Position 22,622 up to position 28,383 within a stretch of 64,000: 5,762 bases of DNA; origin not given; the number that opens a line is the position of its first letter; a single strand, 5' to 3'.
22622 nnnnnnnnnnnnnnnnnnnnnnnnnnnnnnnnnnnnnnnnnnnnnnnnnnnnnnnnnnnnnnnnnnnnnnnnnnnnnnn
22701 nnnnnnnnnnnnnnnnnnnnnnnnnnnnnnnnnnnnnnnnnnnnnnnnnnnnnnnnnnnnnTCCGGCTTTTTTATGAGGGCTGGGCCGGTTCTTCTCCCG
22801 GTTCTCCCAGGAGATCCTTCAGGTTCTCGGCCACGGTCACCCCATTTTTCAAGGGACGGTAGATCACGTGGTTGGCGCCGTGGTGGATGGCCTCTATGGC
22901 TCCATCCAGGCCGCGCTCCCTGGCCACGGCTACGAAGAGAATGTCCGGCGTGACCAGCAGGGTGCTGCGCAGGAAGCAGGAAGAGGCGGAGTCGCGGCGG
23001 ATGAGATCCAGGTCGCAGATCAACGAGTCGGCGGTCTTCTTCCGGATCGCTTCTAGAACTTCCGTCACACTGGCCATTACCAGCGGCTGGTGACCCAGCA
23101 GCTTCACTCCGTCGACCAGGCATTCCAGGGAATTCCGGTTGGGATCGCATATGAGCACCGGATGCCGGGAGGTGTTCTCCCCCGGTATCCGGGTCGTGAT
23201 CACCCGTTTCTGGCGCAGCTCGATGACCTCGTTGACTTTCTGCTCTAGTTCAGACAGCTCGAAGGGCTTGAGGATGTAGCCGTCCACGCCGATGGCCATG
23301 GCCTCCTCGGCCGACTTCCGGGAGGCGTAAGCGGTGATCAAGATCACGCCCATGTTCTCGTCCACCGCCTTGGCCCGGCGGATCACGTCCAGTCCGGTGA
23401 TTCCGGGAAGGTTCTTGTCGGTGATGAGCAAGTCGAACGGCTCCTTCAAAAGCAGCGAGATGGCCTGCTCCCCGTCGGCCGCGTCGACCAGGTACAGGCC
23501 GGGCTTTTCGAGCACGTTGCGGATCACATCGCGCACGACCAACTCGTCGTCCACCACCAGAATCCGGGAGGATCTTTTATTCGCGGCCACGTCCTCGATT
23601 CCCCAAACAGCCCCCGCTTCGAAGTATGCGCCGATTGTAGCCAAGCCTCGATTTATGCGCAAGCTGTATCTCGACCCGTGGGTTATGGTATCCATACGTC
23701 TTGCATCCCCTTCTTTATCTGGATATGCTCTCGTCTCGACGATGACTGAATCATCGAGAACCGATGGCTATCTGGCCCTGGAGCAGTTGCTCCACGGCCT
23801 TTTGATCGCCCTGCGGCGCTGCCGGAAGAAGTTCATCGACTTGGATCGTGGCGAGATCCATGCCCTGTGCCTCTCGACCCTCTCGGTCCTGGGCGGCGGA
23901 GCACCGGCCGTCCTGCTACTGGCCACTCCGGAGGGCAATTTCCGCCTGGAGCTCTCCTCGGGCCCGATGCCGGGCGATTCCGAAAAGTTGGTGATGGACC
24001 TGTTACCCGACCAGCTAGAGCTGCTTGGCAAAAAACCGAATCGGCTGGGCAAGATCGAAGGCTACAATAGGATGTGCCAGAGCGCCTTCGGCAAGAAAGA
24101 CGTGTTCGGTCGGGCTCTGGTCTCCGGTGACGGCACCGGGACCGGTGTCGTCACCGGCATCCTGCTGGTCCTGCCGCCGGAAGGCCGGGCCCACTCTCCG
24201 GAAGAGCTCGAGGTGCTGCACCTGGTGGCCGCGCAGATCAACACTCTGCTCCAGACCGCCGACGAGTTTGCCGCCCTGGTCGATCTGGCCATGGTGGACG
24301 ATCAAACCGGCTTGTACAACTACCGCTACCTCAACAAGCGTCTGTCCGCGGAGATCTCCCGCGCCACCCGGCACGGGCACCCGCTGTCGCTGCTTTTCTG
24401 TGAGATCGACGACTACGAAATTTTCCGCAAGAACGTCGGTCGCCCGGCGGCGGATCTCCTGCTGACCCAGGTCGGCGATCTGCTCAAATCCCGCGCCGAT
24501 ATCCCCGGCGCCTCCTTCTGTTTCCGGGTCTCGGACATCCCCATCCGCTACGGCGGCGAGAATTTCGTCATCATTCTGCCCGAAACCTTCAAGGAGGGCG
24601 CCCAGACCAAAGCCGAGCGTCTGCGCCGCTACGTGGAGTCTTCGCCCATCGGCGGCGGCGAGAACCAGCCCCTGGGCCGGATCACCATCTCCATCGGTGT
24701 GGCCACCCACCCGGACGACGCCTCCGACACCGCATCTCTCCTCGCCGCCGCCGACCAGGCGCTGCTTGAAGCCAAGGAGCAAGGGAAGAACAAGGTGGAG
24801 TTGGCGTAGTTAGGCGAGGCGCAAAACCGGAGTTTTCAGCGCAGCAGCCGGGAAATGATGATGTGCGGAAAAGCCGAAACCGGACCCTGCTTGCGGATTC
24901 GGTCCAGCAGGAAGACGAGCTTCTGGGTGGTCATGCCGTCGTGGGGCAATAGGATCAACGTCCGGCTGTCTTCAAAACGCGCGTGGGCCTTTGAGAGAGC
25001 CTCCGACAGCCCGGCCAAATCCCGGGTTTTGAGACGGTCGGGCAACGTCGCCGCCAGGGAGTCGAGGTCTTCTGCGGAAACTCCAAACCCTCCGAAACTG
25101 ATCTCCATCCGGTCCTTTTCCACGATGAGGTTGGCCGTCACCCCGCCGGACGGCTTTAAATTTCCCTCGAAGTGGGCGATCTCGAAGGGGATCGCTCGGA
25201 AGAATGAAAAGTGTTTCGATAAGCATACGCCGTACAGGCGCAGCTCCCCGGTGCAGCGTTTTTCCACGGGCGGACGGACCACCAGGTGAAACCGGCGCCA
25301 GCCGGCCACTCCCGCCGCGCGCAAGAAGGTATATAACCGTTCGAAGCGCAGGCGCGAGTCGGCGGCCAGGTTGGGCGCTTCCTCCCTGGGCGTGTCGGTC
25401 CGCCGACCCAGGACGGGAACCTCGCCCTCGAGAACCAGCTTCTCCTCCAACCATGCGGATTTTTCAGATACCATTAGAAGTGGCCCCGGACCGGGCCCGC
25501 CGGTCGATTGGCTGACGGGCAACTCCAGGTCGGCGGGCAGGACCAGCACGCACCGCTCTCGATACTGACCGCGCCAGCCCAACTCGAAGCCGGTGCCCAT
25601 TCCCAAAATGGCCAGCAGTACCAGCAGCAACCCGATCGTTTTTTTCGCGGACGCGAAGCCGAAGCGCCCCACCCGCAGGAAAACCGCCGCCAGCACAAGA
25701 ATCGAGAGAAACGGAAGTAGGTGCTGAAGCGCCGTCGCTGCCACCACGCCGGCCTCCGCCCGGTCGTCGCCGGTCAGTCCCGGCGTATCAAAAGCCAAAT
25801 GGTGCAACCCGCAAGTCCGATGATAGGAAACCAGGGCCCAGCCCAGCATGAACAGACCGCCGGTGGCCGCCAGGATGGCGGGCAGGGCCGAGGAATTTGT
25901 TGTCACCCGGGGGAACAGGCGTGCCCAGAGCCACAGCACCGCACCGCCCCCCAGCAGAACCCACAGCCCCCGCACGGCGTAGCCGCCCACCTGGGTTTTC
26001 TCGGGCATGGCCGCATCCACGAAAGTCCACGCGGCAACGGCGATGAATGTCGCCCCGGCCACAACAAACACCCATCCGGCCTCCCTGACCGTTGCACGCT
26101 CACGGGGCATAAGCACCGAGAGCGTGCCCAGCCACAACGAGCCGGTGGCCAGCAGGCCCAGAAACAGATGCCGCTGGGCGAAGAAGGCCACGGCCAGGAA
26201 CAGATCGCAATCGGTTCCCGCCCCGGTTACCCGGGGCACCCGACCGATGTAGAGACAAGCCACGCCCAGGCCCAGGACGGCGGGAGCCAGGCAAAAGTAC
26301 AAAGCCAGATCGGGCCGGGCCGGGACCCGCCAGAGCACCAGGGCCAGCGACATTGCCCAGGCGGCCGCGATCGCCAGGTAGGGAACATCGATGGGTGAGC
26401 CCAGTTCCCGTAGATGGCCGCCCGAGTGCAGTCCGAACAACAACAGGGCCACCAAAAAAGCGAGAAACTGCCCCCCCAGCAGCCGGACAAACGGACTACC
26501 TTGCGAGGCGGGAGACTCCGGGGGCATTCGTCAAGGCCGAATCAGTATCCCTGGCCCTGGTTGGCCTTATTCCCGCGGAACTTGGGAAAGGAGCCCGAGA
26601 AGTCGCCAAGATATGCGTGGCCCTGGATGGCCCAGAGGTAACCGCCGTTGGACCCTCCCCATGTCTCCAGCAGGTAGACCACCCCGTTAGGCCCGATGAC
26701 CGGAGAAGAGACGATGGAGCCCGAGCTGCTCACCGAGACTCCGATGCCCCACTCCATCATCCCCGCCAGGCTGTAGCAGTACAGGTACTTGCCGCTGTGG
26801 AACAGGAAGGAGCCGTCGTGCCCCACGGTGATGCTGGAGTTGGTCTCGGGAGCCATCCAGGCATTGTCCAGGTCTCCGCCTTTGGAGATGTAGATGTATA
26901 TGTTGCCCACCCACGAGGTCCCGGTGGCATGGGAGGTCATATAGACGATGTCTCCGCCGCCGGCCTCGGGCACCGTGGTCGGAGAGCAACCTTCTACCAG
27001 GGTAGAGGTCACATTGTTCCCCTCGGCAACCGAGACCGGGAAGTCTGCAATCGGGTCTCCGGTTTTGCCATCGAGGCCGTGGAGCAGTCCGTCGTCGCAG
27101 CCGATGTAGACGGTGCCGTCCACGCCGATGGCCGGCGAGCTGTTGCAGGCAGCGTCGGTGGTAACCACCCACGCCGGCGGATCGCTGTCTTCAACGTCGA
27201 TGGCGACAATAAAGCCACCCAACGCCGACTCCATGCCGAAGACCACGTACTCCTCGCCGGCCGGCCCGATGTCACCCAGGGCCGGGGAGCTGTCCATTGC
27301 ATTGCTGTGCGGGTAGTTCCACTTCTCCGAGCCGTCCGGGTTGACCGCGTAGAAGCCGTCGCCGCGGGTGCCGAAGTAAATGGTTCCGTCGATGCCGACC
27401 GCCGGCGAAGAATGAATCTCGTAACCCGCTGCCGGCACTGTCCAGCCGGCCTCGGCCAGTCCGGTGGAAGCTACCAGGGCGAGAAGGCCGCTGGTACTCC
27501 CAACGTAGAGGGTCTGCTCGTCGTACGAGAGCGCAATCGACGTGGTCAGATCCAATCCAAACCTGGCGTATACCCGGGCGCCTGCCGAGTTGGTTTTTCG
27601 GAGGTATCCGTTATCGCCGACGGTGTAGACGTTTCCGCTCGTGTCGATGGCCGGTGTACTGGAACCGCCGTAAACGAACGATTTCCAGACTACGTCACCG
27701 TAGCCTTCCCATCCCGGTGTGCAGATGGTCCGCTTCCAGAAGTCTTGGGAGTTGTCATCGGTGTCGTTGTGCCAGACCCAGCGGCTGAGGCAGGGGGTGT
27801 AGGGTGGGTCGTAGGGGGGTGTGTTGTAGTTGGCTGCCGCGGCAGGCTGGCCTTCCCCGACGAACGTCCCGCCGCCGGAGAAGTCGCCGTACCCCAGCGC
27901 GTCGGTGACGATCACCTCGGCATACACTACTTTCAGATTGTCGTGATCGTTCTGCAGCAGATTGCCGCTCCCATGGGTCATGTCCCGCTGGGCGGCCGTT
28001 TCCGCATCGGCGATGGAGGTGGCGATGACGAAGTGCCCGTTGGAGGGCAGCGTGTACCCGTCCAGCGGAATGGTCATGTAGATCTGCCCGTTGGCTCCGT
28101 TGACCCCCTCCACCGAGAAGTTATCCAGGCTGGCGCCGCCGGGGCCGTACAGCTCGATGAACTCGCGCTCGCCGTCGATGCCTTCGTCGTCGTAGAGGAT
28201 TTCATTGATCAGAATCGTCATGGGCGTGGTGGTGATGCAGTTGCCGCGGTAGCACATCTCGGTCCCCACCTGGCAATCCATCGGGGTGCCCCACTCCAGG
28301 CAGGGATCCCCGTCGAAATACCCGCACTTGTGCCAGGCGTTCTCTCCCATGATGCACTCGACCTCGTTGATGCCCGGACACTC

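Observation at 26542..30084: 1180-aa lipoprotein with about 11 tandem copies of a roughly 52-residue six-cysteine repeat, plus LTD and PQQ-propeller domains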

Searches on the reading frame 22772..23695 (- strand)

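Call 11: search_protein_families(library=pfam, proteins=[window:22772-23695:-], max_evalue=0.001)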
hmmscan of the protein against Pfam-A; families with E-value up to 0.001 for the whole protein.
window:22772-23695:- (307 aa): 1 family
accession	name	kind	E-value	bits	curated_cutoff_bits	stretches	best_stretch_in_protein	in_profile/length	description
PF00072.30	Response_reg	-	7e-32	110.3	30.2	1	45-154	1-110/111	Response regulator receiver domain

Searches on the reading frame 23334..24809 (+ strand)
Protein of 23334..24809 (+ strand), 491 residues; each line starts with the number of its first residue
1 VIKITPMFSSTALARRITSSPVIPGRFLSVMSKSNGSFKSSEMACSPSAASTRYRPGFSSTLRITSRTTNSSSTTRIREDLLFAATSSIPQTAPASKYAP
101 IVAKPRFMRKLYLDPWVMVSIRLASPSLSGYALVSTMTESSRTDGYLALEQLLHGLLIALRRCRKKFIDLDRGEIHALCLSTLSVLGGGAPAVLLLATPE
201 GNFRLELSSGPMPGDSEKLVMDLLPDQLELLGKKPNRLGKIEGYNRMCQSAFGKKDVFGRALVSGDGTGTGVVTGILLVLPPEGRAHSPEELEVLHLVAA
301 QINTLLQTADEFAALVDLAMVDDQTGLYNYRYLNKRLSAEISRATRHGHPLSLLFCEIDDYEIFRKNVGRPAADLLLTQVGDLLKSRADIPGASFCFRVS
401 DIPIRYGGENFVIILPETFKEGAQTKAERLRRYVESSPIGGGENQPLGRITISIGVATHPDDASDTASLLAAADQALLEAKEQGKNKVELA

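Call 11: search_protein_families(library=pfam, proteins=[window:23334-24809:+], max_evalue=0.001)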
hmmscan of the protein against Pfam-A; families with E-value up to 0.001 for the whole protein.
window:23334-24809:+ (491 aa): 1 family
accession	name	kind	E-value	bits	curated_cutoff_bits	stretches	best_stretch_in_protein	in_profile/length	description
PF00990.26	GGDEF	-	1.6e-33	116.2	23.8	1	319-487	1-161/161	Diguanylate cyclase, GGDEF domain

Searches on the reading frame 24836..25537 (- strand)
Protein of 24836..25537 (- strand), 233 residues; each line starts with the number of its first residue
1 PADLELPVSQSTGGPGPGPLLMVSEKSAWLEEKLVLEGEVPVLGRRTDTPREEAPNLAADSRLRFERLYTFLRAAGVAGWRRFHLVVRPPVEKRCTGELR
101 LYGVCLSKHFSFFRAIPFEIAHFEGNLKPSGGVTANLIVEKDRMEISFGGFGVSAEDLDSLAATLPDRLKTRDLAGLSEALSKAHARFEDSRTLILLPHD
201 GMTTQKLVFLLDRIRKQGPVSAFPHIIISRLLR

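Call 57: search_protein_families(library=pfam, proteins=[window:24836-25537:-], max_evalue=10)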
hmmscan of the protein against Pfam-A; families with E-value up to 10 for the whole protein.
window:24836-25537:- (233 aa): 1 family
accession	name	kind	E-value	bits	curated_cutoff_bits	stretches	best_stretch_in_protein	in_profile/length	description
PF02472.21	ExbD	-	0.11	13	25.4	0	173-218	73-117/128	Biopolymer transport protein ExbD/TolR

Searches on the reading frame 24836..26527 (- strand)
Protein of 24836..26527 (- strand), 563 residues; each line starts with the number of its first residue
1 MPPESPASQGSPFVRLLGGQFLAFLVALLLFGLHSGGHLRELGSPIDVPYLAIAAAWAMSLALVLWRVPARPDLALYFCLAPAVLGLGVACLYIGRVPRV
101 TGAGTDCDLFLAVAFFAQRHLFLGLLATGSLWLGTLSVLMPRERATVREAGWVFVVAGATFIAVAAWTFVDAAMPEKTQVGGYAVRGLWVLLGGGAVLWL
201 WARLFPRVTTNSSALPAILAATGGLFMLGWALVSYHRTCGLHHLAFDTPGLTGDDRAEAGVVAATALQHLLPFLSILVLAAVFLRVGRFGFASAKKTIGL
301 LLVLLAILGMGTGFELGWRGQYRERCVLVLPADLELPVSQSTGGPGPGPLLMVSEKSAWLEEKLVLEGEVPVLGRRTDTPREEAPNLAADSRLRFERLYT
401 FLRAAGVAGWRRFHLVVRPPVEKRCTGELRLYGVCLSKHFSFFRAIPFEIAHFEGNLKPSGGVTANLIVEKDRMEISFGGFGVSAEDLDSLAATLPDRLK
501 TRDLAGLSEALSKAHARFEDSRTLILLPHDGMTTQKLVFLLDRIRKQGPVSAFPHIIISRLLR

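Call 11: search_protein_families(library=pfam, proteins=[window:24836-26527:-], max_evalue=0.001)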
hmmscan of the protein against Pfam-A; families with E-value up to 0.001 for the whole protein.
window:24836-26527:- (563 aa): 0 families

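Call 26: search_protein_families(library=ncbifam, proteins=[window:24836-26527:-], max_evalue=10)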
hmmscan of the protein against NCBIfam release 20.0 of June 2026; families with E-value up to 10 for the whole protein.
window:24836-26527:- (563 aa): 0 families

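Call 49: find_homologous_proteins(query=window:24836-26527:-, max_evalue=0.001)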
Query window:24836-26527:- (563 aa): 15 proteins with E <= 0.001 among 8000 candidates.
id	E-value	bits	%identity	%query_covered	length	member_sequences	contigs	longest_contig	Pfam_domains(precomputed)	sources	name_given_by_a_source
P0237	0.0e+0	1245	100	100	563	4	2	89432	-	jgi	jgi:hypothetical protein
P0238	1.5e-297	1006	82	100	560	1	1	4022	-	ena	-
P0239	7.3e-293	990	80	100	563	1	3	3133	-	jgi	jgi:hypothetical protein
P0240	1.3e-278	943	80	95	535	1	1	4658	-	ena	-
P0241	2.1e-266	903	75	100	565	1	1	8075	-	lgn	-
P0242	9.4e-264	894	76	96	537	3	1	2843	-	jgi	jgi:hypothetical protein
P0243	2.6e-253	860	73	96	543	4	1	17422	-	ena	-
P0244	1.7e-252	857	71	100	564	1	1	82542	-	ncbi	-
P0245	4.4e-248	842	75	88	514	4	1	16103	-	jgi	jgi:hypothetical protein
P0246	5.5e-245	832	72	95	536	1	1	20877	-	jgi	-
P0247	1.9e-237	807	74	88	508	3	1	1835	-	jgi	jgi:hypothetical protein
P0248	2.5e-237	807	72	93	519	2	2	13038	-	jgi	-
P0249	4.8e-229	780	70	91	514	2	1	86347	-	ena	-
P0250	2.8e-179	615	73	69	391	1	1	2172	-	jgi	jgi:hypothetical protein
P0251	1.1e-147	511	67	63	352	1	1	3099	-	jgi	jgi:hypothetical protein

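Call 57: search_protein_families(library=pfam, proteins=[window:24836-26527:-], max_evalue=10)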
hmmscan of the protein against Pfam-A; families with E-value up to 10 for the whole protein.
window:24836-26527:- (563 aa): 0 families

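Call 65: find_encoding_contigs(protein=P0237, flank=6000, max_places=3)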
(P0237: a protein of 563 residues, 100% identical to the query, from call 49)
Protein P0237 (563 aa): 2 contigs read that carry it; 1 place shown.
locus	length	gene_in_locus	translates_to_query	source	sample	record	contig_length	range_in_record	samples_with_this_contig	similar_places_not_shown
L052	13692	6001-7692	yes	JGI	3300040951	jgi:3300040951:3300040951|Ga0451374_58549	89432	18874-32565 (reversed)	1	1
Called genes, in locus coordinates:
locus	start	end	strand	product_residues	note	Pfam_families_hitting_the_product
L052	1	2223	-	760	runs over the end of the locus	PF03169:OPT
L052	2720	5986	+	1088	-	PF13360:PQQ_2 (weak)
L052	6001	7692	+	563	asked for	-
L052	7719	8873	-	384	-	PF00990:GGDEF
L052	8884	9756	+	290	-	PF00072:Response_reg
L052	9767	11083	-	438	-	PF01488:Shikimate_DH, PF03435:Sacchrp_dh_NADP, PF03446:NAD_binding_2 (faint), PF13460:NAD_binding_10 (weak), PF16653:Sacchrp_dh_C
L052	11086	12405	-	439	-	PF05222:AlaDh_PNT_N, PF01262:AlaDh_PNT_C (faint)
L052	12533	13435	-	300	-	-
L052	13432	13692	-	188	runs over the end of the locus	PF14237:GYF_2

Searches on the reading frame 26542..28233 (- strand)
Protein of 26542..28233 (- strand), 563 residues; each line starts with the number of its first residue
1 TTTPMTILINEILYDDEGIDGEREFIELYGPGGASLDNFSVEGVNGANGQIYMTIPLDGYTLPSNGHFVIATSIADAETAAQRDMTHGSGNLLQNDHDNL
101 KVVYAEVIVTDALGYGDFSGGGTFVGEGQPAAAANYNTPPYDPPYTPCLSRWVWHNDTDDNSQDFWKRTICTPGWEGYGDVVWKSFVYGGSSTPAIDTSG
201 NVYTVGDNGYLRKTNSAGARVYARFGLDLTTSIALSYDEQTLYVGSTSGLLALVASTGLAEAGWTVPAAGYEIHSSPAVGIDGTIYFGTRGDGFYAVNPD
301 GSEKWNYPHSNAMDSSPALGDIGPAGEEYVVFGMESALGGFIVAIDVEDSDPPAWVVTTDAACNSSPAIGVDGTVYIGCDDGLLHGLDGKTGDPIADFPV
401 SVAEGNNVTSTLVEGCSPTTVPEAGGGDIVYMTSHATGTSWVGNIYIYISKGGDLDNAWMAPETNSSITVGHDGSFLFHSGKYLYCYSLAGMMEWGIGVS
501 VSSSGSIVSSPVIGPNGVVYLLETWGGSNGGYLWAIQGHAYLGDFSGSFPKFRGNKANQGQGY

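Call 25: search_protein_families(library=pfam, proteins=[window:26542-28233:-], max_evalue=10)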
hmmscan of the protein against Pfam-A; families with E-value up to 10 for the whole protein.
window:26542-28233:- (563 aa): 6 families
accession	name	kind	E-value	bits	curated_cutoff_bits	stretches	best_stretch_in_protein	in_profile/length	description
PF13570.13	Beta-prop_ACSF4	-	7.4e-13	49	133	2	192-369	95-263/329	Beta-alanine-activating enzyme, beta-propeller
PF13360.13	PQQ_2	-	1.5e-12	48.2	27.6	2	264-489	17-224/233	Outer membrane protein assembly factor BamB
PF00932.25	LTD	-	0.00017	22.4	34.3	1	4-115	5-107/109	Lamin Tail Domain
PF23754.1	Beta-prop_IP5PC_F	-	0.081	12.2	27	1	196-265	296-364/392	IP5P C-F beta-propeller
PF23414.1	Beta-prop_EML_2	-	0.1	12.4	90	1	200-258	11-70/266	Echinoderm microtubule-associated protein second beta-propeller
PF13540.12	RCC1_2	-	0.97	9.8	22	1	185-210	3-28/30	Regulator of chromosome condensation (RCC1) repeat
